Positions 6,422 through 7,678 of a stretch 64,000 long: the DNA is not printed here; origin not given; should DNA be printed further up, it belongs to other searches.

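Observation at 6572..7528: Receiver-less sigma54 activator homologue inside the rsfS-rlmH operon carries a natural Walker B DE to NQ (ATP-trap) substitution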

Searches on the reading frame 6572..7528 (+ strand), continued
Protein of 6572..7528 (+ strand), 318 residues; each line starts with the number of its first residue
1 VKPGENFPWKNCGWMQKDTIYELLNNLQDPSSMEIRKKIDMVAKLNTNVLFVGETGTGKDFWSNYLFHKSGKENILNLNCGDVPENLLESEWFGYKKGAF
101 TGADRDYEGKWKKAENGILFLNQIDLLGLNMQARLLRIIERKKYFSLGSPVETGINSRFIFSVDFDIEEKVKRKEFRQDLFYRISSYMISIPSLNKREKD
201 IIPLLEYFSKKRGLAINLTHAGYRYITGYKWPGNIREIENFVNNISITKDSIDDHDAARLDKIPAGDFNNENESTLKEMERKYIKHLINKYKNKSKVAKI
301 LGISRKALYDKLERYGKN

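Call 65: find_homologous_proteins(query=P0149, max_evalue=1e-30)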
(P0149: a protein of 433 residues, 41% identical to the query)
Query P0149 (433 aa): 8000 proteins with E <= 1e-30 among 8000 candidates; the best 120 are listed.
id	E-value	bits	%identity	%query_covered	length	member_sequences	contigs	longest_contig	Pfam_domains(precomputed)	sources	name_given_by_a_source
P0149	2.5e-272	921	100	100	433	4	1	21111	PF00158.33,PF25601.2,PF02954.26,PF14532.13,PF07728.21,PF00072.31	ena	-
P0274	1.1e-160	553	63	100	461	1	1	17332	PF00158.33,PF07724.21,PF25601.2,PF02954.26,PF00004.36,PF14532.13,PF07728.21,PF00072.31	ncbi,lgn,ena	-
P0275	1.5e-150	520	47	69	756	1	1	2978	PF00158.33,PF07724.21,PF25601.2,PF02954.26,PF07726.18,PF00004.36,PF14532.13,PF07728.21,PF01078.28,PF13191.13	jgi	jgi:transcriptional regulator with GAF, ATPase, and Fis domain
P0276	9.5e-115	402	46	100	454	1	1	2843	PF00158.33,PF25601.2,PF02954.26,PF00004.36,PF14532.13,PF07728.21,PF00072.31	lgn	-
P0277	1.0e-114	402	47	100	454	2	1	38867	PF00158.33,PF07724.21,PF25601.2,PF02954.26,PF00004.36,PF14532.13,PF07728.21,PF00072.31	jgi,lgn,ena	-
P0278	3.7e-114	400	49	100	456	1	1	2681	PF00158.33,PF25601.2,PF02954.26,PF00493.30,PF00004.36,PF14532.13,PF07728.21,PF00072.31,PF01078.28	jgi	jgi:two-component system nitrogen regulation response regulator NtrX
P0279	5.0e-114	400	47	100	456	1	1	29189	PF00158.33,PF25601.2,PF02954.26,PF00004.36,PF14532.13,PF07728.21,PF00072.31,PF01078.28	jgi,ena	-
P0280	4.9e-111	390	47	99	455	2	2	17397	PF00158.33,PF07724.21,PF25601.2,PF02954.26,PF00004.36,PF14532.13,PF07728.21,PF00072.31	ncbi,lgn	-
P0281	1.2e-109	385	44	100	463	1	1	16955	PF00158.33,PF07724.21,PF25601.2,PF02954.26,PF00004.36,PF14532.13,PF07728.21,PF00072.31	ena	-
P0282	1.3e-109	385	48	100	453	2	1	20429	PF00158.33,PF25601.2,PF02954.26,PF14532.13,PF07728.21,PF00072.31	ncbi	-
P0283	1.5e-109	385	44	100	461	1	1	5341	PF00158.33,PF25601.2,PF02954.26,PF14532.13,PF07728.21,PF00072.31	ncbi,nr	ncbi:MAG: sigma-54 dependent transcriptional regulator [Ignavibacteria bacterium]|nr:MAG: sigma-54 d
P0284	3.6e-109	384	46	100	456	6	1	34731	PF00158.33,PF25601.2,PF02954.26,PF14532.13,PF07728.21,PF00072.31,PF01078.28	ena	-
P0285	9.1e-109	382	44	100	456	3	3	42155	PF00158.33,PF25601.2,PF02954.26,PF14532.13,PF07728.21,PF00072.31,PF01078.28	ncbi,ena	-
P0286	1.2e-108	382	47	100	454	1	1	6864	PF00158.33,PF25601.2,PF02954.26,PF00004.36,PF14532.13,PF07728.21,PF00072.31,PF01078.28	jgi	-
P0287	1.8e-108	381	47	100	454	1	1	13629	PF00158.33,PF25601.2,PF02954.26,PF00004.36,PF14532.13,PF07728.21,PF00072.31,PF01078.28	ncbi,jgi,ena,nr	ncbi:MAG TPA: sigma-54-dependent Fis family transcriptional regulator [bacterium]|nr:sigma-54-depend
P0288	2.6e-108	381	47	100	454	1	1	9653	PF00158.33,PF25601.2,PF02954.26,PF00004.36,PF14532.13,PF07728.21,PF00072.31,PF01078.28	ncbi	-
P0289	3.0e-108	381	47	99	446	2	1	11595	PF00158.33,PF25601.2,PF02954.26,PF14532.13,PF07728.21,PF00072.31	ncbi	ncbi:MAG: sigma-54 dependent transcriptional regulator [bacterium]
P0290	5.4e-108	380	47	100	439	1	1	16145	PF00158.33,PF07724.21,PF25601.2,PF02954.26,PF00004.36,PF14532.13,PF07728.21,PF00072.31,PF01078.28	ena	-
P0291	1.4e-107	378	46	100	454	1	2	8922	PF00158.33,PF25601.2,PF02954.26,PF00004.36,PF14532.13,PF07728.21,PF00072.31,PF01078.28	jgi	-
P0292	1.6e-107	378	44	100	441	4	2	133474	PF00158.33,PF25601.2,PF02954.26,PF00004.36,PF14532.13,PF07728.21,PF00072.31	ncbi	ncbi:sigma-54-dependent transcriptional regulator [Persephonella sp.]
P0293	2.2e-107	378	45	100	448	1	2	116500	PF00158.33,PF25601.2,PF02954.26,PF14532.13,PF07728.21,PF00072.31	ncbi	-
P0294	2.2e-107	378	44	100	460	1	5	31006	PF00158.33,PF25601.2,PF02954.26,PF14532.13,PF07728.21,PF00072.31,PF01078.28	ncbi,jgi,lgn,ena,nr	ncbi:MAG TPA: sigma-54-dependent Fis family transcriptional regulator [Deltaproteobacteria bacterium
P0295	2.5e-107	378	44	100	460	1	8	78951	PF00158.33,PF25601.2,PF02954.26,PF14532.13,PF07728.21,PF00072.31,PF01078.28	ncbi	-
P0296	8.3e-107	376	45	100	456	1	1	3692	PF00158.33,PF25601.2,PF02954.26,PF14532.13,PF07728.21,PF00072.31,PF01078.28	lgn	-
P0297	1.2e-106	375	46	100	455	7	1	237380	PF00158.33,PF25601.2,PF02954.26,PF18024.8,PF14532.13,PF07728.21,PF00072.31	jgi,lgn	jgi:two-component system nitrogen regulation response regulator NtrX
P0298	3.1e-106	374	47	100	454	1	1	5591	PF00158.33,PF25601.2,PF02954.26,PF14532.13,PF07728.21,PF00072.31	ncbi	-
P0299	4.1e-106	374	47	100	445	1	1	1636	PF00158.33,PF07724.21,PF25601.2,PF02954.26,PF00004.36,PF14532.13,PF07728.21,PF00072.31,PF01078.28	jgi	jgi:two-component system, NtrC family, response regulator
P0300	4.5e-106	374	47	100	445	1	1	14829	PF00158.33,PF07724.21,PF25601.2,PF02954.26,PF00004.36,PF14532.13,PF07728.21,PF00072.31,PF01078.28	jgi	jgi:two-component system, NtrC family, response regulator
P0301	5.8e-106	373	46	100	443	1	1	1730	PF00158.33,PF25601.2,PF02954.26,PF14532.13,PF07728.21,PF00072.31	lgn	-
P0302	6.4e-106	373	46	100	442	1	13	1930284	PF00158.33,PF25601.2,PF02954.26,PF14532.13,PF07728.21,PF00072.31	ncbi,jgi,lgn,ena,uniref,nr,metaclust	ncbi:MAG TPA: sigma-54-dependent Fis family transcriptional regulator [Persephonella sp.]|uniref:Tra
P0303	7.9e-106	373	47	100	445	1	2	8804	PF00158.33,PF07724.21,PF25601.2,PF02954.26,PF00004.36,PF14532.13,PF07728.21,PF00072.31,PF01078.28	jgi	jgi:two-component system, NtrC family, response regulator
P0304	2.7e-105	371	46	100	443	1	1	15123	PF00158.33,PF07724.21,PF25601.2,PF02954.26,PF00004.36,PF14532.13,PF07728.21,PF00072.31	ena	-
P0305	4.5e-105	370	46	97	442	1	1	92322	PF00158.33,PF25601.2,PF02954.26,PF14532.13,PF07728.21,PF00072.31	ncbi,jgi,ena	-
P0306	4.5e-105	370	45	100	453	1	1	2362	PF00158.33,PF07724.21,PF25601.2,PF02954.26,PF14532.13,PF07728.21,PF00072.31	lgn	-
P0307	5.5e-105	370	45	98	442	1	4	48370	PF00158.33,PF25601.2,PF02954.26,PF14532.13,PF07728.21,PF00072.31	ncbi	ncbi:sigma-54-dependent transcriptional regulator [Persephonella sp.]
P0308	5.6e-105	370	46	97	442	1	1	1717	PF00158.33,PF25601.2,PF02954.26,PF14532.13,PF07728.21,PF00072.31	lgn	-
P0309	8.4e-105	369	46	97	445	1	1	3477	PF00158.33,PF25601.2,PF02954.26,PF14532.13,PF07728.21,PF00072.31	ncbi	-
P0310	1.3e-104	369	45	100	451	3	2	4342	PF00158.33,PF25601.2,PF02954.26,PF14532.13,PF07728.21,PF00072.31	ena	-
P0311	1.3e-104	369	46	97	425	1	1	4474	PF00158.33,PF25601.2,PF02954.26,PF14532.13,PF07728.21,PF00072.31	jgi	-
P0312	3.0e-104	367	48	92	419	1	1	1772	PF00158.33,PF25601.2,PF00004.36,PF14532.13,PF07728.21,PF00072.31,PF01078.28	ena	-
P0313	3.2e-104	367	48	94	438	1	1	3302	PF00158.33,PF25601.2,PF02954.26,PF14532.13,PF07728.21,PF00072.31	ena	-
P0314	5.4e-104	367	45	100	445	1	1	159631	PF00158.33,PF25601.2,PF02954.26,PF14532.13,PF07728.21,PF00072.31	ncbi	-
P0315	6.5e-104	366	46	100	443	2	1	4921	PF00158.33,PF25601.2,PF02954.26,PF14532.13,PF00072.31,PF01078.28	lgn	-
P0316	8.2e-104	366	46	99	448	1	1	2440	PF00158.33,PF25601.2,PF02954.26,PF00004.36,PF14532.13,PF07728.21,PF00072.31,PF01078.28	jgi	-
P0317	9.6e-104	366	44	96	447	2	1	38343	PF00158.33,PF25601.2,PF02954.26,PF00004.36,PF14532.13,PF07728.21,PF00072.31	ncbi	ncbi:sigma-54-dependent transcriptional regulator [Persephonella sp.]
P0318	1.7e-103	365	44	100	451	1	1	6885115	PF00158.33,PF25601.2,PF02954.26,PF18024.8,PF14532.13,PF07728.21,PF00072.31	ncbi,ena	-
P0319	2.3e-103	365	44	100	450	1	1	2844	PF00158.33,PF25601.2,PF02954.26,PF00004.36,PF14532.13,PF07728.21,PF00072.31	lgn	-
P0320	3.6e-103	364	45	97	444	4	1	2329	PF00158.33,PF07724.21,PF25601.2,PF02954.26,PF14532.13,PF07728.21,PF00072.31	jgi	-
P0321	4.1e-103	364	45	99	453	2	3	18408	PF00158.33,PF25601.2,PF02954.26,PF00004.36,PF14532.13,PF07728.21,PF00072.31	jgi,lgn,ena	-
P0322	5.2e-103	363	47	94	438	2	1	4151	PF00158.33,PF25601.2,PF02954.26,PF00004.36,PF14532.13,PF07728.21,PF00072.31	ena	-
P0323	5.9e-103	363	43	100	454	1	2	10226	PF00158.33,PF25601.2,PF02954.26,PF00004.36,PF14532.13,PF07728.21,PF00072.31,PF01078.28,PF13191.13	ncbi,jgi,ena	-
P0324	1.2e-102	362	44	100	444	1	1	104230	PF00158.33,PF25601.2,PF02954.26,PF14532.13,PF07728.21,PF00072.31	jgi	-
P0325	1.3e-102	362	45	100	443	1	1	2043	PF00158.33,PF07724.21,PF25601.2,PF02954.26,PF00004.36,PF14532.13,PF07728.21,PF00072.31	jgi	jgi:two-component system NtrC family response regulator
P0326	1.3e-102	362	42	100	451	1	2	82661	PF00158.33,PF25601.2,PF02954.26,PF00004.36,PF14532.13,PF07728.21,PF00072.31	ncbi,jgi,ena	-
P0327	1.7e-102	362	43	100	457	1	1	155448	PF00158.33,PF25601.2,PF02954.26,PF23198.2,PF14532.13,PF07728.21,PF00072.31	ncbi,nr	ncbi:Transcriptional regulatory protein ZraR [bacterium HR37]|nr:Transcriptional regulatory protein 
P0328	1.7e-102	362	44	100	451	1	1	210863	PF00158.33,PF25601.2,PF02954.26,PF14532.13,PF07728.21,PF00072.31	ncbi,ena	-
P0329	2.0e-102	362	43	100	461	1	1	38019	PF00158.33,PF25601.2,PF02954.26,PF14532.13,PF07728.21,PF00072.31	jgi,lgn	jgi:DNA-binding NtrC family response regulator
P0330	2.0e-102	362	43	100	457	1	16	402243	PF00158.33,PF25601.2,PF02954.26,PF23198.2,PF14532.13,PF07728.21,PF00072.31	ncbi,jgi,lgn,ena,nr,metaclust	ncbi:MAG: sigma-54-dependent Fis family transcriptional regulator [Deltaproteobacteria bacterium]|jg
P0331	2.2e-102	361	42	100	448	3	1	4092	PF00158.33,PF25601.2,PF02954.26,PF14532.13,PF07728.21,PF00072.31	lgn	-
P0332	2.5e-102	361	46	97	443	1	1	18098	PF00158.33,PF07724.21,PF25601.2,PF02954.26,PF00004.36,PF14532.13,PF07728.21,PF00072.31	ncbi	-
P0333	2.7e-102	361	46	91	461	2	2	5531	PF00158.33,PF25601.2,PF02954.26,PF00004.36,PF14532.13,PF07728.21,PF00072.31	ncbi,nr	ncbi:MAG: sigma-54-dependent Fis family transcriptional regulator [Calditrichaeota bacterium]|nr:MAG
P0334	3.1e-102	361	44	100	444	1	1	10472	PF00158.33,PF07724.21,PF25601.2,PF02954.26,PF00004.36,PF14532.13,PF07728.21,PF00072.31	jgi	jgi:two-component system NtrC family response regulator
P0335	3.4e-102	361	46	97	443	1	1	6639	PF00158.33,PF07724.21,PF25601.2,PF02954.26,PF00004.36,PF14532.13,PF07728.21,PF00072.31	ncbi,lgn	-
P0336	3.4e-102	361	46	97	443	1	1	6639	PF00158.33,PF07724.21,PF25601.2,PF02954.26,PF00004.36,PF14532.13,PF07728.21,PF00072.31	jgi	-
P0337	4.5e-102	360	43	100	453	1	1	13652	PF00158.33,PF25601.2,PF02954.26,PF14532.13,PF00072.31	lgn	-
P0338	5.7e-102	360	46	97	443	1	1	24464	PF00158.33,PF07724.21,PF25601.2,PF02954.26,PF00004.36,PF14532.13,PF07728.21,PF00072.31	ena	-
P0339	7.0e-102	360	44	100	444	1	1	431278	PF00158.33,PF25601.2,PF02954.26,PF00004.36,PF14532.13,PF07728.21,PF00072.31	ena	-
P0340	8.3e-102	359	46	97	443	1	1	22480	PF00158.33,PF07724.21,PF25601.2,PF02954.26,PF00004.36,PF14532.13,PF07728.21,PF00072.31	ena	-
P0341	1.0e-101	359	46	99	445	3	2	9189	PF00158.33,PF25601.2,PF02954.26,PF14532.13,PF07728.21,PF00072.31,PF01078.28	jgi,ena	-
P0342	1.4e-101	359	45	100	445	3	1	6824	PF00158.33,PF07724.21,PF25601.2,PF02954.26,PF00004.36,PF14532.13,PF07728.21,PF00072.31,PF01078.28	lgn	-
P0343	1.6e-101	359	46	100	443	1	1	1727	PF00158.33,PF25601.2,PF02954.26,PF14532.13,PF07728.21,PF00072.31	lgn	-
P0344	2.5e-101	358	48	89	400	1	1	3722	PF00158.33,PF25601.2,PF02954.26,PF00004.36,PF14532.13,PF07728.21,PF00072.31,PF01078.28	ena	-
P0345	2.8e-101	358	43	100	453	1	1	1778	PF00158.33,PF25601.2,PF02954.26,PF14532.13,PF07728.21,PF00072.31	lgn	-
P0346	2.8e-101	358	43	100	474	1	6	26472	PF00158.33,PF25601.2,PF14532.13,PF07728.21,PF00072.31,PF01078.28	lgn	-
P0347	3.5e-101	357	47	97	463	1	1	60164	PF00158.33,PF25601.2,PF02954.26,PF14532.13,PF07728.21,PF00072.31,PF01078.28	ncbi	-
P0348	3.5e-101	357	47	97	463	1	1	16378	PF00158.33,PF07724.21,PF25601.2,PF02954.26,PF14532.13,PF07728.21,PF00072.31,PF01078.28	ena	-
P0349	3.6e-101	357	47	97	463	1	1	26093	PF00158.33,PF07724.21,PF25601.2,PF02954.26,PF14532.13,PF07728.21,PF00072.31,PF01078.28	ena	-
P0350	3.8e-101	357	46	99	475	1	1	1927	PF00158.33,PF07724.21,PF25601.2,PF02954.26,PF14532.13,PF07728.21,PF00072.31,PF01078.28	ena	-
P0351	4.6e-101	357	47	97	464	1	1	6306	PF00158.33,PF07724.21,PF25601.2,PF02954.26,PF14532.13,PF07728.21,PF00072.31,PF01078.28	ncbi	-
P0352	4.7e-101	357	44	100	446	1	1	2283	PF00158.33,PF07724.21,PF25601.2,PF02954.26,PF00004.36,PF14532.13,PF07728.21,PF00072.31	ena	-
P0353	4.7e-101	357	47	97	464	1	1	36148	PF00158.33,PF07724.21,PF25601.2,PF02954.26,PF14532.13,PF07728.21,PF00072.31,PF01078.28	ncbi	-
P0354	5.0e-101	357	48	91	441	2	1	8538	PF00158.33,PF25601.2,PF02954.26,PF14532.13,PF07728.21,PF00072.31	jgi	-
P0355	6.2e-101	357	42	100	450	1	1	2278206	PF00158.33,PF07724.21,PF25601.2,PF02954.26,PF00004.36,PF14532.13,PF07728.21,PF00072.31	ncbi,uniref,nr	ncbi:sigma-54 dependent transcriptional regulator [Hymenobacter sp. HSC-4F20]|uniref:sigma-54-depend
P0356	6.4e-101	357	42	100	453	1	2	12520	PF20030.6,PF00158.33,PF07724.21,PF25601.2,PF02954.26,PF00004.36,PF14532.13,PF07728.21,PF00072.31,PF01078.28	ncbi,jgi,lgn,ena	-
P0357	6.9e-101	356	43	100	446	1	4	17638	PF00158.33,PF25601.2,PF02954.26,PF00004.36,PF14532.13,PF07728.21,PF00072.31,PF01078.28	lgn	-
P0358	7.9e-101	356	42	100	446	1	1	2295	PF00158.33,PF07724.21,PF25601.2,PF02954.26,PF00004.36,PF14532.13,PF07728.21,PF00072.31,PF01078.28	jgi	jgi:DNA-binding NtrC family response regulator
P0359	8.3e-101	356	42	100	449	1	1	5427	PF00158.33,PF25601.2,PF02954.26,PF14532.13,PF07728.21,PF00072.31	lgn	-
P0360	9.5e-101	356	43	100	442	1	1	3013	PF00158.33,PF25601.2,PF02954.26,PF14532.13,PF00072.31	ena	-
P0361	1.4e-100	355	42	100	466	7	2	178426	PF00158.33,PF25601.2,PF02954.26,PF14532.13,PF07728.21,PF00072.31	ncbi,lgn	-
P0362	1.5e-100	355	45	100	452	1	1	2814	PF00158.33,PF07724.21,PF25601.2,PF02954.26,PF14532.13,PF07728.21,PF00072.31,PF01078.28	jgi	jgi:two-component system response regulator HydG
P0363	1.9e-100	355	44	100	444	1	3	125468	PF00158.33,PF07724.21,PF25601.2,PF02954.26,PF00004.36,PF14532.13,PF07728.21,PF00072.31,PF01078.28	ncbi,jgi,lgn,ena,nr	ncbi:MAG TPA: sigma-54 dependent transcriptional regulator [Hanamia sp.]|nr:sigma-54 dependent trans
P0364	2.2e-100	355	42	100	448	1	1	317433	PF00158.33,PF25601.2,PF02954.26,PF00004.36,PF14532.13,PF07728.21,PF00072.31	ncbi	-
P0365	2.3e-100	355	43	100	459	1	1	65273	PF00158.33,PF25601.2,PF02954.26,PF14532.13,PF07728.21,PF00072.31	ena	-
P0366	2.4e-100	355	44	100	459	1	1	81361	PF00158.33,PF25601.2,PF02954.26,PF14532.13,PF07728.21,PF00072.31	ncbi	ncbi:MAG: sigma-54-dependent transcriptional regulator [Thermodesulfobacteriota bacterium]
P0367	2.4e-100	355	41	100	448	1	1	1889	PF00158.33,PF25601.2,PF02954.26,PF00004.36,PF14532.13,PF07728.21,PF00072.31,PF01078.28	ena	-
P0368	2.6e-100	355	44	100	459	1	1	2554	PF00158.33,PF07724.21,PF25601.2,PF02954.26,PF14532.13,PF07728.21,PF00072.31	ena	-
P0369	3.2e-100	354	46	91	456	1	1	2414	PF00158.33,PF07724.21,PF25601.2,PF02954.26,PF00004.36,PF14532.13,PF00072.31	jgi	-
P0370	3.2e-100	354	46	89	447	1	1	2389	PF00158.33,PF07724.21,PF25601.2,PF02954.26,PF00004.36,PF14532.13,PF07728.21,PF00072.31,PF01078.28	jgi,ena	-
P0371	3.7e-100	354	44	100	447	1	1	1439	PF00158.33,PF25601.2,PF02954.26,PF00004.36,PF14532.13,PF07728.21,PF00072.31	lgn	-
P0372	4.2e-100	354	41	100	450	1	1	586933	PF00158.33,PF07724.21,PF25601.2,PF02954.26,PF00004.36,PF14532.13,PF07728.21,PF00072.31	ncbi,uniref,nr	ncbi:sigma-54-dependent Fis family transcriptional regulator [Hymenobacter sediminis]|uniref:sigma-5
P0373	4.7e-100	354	41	99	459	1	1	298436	PF00158.33,PF25601.2,PF02954.26,PF00004.36,PF14532.13,PF07728.21,PF00072.31,PF01078.28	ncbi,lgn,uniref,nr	ncbi:DNA-binding transcriptional response regulator, NtrC family, contains REC, AAA-type ATPase, and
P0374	5.0e-100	354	43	100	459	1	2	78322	PF00158.33,PF25601.2,PF02954.26,PF14532.13,PF07728.21,PF00072.31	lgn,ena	-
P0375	5.0e-100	354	44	100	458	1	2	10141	PF00158.33,PF07724.21,PF25601.2,PF02954.26,PF14532.13,PF07728.21,PF00072.31,PF01078.28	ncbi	-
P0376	6.6e-100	353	44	100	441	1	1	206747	PF00158.33,PF07724.21,PF25601.2,PF02954.26,PF00004.36,PF14532.13,PF07728.21,PF00072.31,PF01078.28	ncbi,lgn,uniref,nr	ncbi:sigma-54-dependent transcriptional regulator [Fodinibius sediminis]|uniref:DNA-binding transcri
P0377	7.3e-100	353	42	100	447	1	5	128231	PF00158.33,PF25601.2,PF02954.26,PF14532.13,PF07728.21,PF00072.31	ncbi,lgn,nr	ncbi:MAG: sigma-54-dependent Fis family transcriptional regulator [Deltaproteobacteria bacterium]|nr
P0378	8.0e-100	353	41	100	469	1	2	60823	PF00158.33,PF25601.2,PF02954.26,PF00004.36,PF14532.13,PF07728.21,PF00072.31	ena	-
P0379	8.5e-100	353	44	100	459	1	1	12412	PF00158.33,PF07724.21,PF25601.2,PF02954.26,PF14532.13,PF07728.21,PF00072.31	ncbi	-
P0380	8.5e-100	353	44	100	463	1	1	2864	PF00158.33,PF07724.21,PF25601.2,PF02954.26,PF14532.13,PF07728.21,PF00072.31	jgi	jgi:two-component system response regulator AtoC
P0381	8.5e-100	353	44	100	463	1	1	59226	PF00158.33,PF07724.21,PF25601.2,PF02954.26,PF14532.13,PF07728.21,PF00072.31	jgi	jgi:two-component system response regulator AtoC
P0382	8.6e-100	353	42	100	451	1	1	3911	PF00158.33,PF25601.2,PF02954.26,PF00004.36,PF14532.13,PF07728.21,PF00072.31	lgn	-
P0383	8.6e-100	353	44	100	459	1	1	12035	PF00158.33,PF07724.21,PF25601.2,PF02954.26,PF14532.13,PF07728.21,PF00072.31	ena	-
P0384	9.3e-100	353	45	91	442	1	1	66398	PF00158.33,PF25601.2,PF02954.26,PF14532.13,PF07728.21,PF00072.31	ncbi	ncbi:sigma-54-dependent transcriptional regulator [Persephonella sp.]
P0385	9.7e-100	353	44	100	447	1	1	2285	PF00158.33,PF25601.2,PF02954.26,PF00004.36,PF14532.13,PF07728.21,PF00072.31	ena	-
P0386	9.8e-100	353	44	100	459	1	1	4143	PF00158.33,PF07724.21,PF25601.2,PF02954.26,PF14532.13,PF07728.21,PF00072.31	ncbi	-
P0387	1.0e-99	353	45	100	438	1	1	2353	PF00158.33,PF25601.2,PF02954.26,PF14532.13,PF07728.21,PF00072.31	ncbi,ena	-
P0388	1.0e-99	353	42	100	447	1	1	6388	PF00158.33,PF25601.2,PF02954.26,PF14532.13,PF07728.21,PF00072.31,PF01078.28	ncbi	ncbi:MAG: sigma-54-dependent transcriptional regulator [Syntrophobacteria bacterium]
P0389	1.1e-99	353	42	100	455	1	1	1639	PF00158.33,PF07724.21,PF25601.2,PF02954.26,PF14532.13,PF07728.21,PF00072.31,PF01078.28,PF13191.13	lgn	-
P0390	1.1e-99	352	43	100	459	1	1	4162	PF00158.33,PF25601.2,PF02954.26,PF14532.13,PF07728.21,PF00072.31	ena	-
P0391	1.3e-99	352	43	100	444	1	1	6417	PF00158.33,PF07724.21,PF25601.2,PF02954.26,PF00004.36,PF14532.13,PF07728.21,PF00072.31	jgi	-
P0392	1.3e-99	352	41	100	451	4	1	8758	PF00158.33,PF25601.2,PF02954.26,PF14532.13,PF07728.21,PF00072.31,PF01078.28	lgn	-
